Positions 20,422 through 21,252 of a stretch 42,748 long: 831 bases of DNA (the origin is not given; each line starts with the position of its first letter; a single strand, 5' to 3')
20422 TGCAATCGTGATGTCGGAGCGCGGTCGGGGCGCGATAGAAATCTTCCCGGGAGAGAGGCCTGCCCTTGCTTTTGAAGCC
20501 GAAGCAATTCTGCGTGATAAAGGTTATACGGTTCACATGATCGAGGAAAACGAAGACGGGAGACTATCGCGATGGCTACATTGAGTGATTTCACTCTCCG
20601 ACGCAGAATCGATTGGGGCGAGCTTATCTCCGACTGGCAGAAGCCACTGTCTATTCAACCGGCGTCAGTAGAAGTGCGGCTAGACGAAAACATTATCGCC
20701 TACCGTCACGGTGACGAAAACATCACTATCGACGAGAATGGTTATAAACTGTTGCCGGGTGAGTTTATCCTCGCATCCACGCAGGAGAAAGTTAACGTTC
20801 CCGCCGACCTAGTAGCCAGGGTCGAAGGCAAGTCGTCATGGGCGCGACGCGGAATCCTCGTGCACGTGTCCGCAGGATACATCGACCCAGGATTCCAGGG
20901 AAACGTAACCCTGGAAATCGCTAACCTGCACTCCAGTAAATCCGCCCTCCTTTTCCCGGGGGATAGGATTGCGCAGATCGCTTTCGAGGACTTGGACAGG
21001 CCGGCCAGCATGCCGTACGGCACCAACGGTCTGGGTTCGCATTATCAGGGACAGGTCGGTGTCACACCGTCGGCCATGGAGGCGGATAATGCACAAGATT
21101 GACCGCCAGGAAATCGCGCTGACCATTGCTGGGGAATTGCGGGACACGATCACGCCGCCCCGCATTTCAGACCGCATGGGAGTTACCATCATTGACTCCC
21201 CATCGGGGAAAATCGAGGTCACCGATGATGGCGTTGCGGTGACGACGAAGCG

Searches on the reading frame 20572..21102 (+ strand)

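Call 17: search_protein_families(library=phrogs, proteins=[window:20572-21102:+], max_evalue=0.001)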
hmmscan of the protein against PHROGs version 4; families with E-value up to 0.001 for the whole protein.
window:20572-21102:+ (176 aa): 2 families
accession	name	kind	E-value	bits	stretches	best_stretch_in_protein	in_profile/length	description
phrog_1663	-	DNA, RNA and nucleotide metabolism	8.2e-47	160.8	1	1-173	49-222/303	dCTP deaminase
phrog_135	-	DNA, RNA and nucleotide metabolism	1.1e-08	36.1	1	58-139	178-262/463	dUTPase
